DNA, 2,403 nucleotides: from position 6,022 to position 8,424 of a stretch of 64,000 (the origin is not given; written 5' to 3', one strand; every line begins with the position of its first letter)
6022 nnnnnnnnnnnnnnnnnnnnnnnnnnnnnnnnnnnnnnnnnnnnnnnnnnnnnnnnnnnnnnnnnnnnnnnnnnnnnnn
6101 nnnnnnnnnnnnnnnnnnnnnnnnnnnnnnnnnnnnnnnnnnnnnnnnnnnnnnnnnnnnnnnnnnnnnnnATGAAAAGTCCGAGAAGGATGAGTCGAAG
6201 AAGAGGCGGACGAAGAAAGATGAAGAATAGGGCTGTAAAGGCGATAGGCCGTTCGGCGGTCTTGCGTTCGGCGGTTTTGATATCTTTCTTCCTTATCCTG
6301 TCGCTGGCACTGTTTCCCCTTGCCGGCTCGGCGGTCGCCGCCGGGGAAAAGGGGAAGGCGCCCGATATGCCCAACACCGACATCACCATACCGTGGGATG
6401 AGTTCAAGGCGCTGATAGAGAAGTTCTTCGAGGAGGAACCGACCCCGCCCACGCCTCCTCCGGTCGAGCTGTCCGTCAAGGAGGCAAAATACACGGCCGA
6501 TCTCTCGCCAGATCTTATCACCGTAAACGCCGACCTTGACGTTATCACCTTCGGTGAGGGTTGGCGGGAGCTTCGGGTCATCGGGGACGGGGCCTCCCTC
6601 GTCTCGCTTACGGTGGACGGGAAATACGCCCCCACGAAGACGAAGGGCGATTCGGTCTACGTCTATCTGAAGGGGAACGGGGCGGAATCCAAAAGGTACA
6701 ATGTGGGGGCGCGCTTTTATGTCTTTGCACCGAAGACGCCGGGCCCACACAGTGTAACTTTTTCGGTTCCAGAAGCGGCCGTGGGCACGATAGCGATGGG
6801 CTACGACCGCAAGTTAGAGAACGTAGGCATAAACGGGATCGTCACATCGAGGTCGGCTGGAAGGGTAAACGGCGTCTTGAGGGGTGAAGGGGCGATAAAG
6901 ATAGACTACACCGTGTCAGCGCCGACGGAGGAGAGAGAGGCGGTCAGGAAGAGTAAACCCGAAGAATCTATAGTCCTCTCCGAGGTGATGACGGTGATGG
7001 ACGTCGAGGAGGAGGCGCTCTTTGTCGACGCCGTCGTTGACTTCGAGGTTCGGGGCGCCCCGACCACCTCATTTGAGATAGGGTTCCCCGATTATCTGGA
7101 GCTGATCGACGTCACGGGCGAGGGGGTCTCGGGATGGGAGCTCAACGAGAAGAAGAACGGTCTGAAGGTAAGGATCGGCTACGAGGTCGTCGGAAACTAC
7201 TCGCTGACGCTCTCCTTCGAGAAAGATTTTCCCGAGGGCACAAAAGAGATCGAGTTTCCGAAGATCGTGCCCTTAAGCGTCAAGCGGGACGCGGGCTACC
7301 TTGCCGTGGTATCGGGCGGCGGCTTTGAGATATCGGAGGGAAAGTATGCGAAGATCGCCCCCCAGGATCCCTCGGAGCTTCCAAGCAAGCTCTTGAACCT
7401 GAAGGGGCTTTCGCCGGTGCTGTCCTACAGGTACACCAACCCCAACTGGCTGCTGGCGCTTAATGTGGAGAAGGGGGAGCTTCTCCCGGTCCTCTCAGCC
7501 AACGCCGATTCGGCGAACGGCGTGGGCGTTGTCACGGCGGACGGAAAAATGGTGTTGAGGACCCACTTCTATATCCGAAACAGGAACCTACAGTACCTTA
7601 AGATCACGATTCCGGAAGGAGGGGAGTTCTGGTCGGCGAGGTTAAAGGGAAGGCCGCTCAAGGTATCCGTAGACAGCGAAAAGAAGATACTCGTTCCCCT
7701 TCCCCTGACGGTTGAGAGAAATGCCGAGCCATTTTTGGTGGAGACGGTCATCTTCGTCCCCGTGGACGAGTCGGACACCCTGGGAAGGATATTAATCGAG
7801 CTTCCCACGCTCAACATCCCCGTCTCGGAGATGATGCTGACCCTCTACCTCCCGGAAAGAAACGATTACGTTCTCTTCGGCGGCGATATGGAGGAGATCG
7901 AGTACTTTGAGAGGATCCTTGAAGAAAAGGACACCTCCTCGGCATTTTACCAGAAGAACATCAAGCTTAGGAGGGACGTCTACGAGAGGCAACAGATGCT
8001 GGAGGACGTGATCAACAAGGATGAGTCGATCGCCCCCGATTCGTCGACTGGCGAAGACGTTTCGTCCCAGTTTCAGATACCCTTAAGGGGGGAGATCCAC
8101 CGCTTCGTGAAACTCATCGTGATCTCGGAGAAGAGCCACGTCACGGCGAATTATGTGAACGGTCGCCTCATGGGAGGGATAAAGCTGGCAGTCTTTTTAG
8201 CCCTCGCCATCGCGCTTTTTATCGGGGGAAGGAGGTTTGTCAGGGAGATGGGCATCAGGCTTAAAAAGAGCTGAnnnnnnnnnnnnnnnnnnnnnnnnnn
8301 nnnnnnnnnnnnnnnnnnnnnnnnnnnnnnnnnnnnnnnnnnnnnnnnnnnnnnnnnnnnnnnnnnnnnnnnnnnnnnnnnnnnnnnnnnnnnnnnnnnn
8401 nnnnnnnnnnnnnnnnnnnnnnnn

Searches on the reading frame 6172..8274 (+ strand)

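Call 21: search_protein_families(library=ncbifam, proteins=[window:6172-8274:+], max_evalue=0.1)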
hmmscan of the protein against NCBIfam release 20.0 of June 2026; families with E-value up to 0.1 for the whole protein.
window:6172-8274:+ (700 aa): 1 family
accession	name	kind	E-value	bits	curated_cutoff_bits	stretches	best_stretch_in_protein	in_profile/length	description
NF053776.1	TmaoDeMthMsil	equivalog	0.036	12.6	1100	1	241-320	117-196/763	trimethylamine N-oxide demethylase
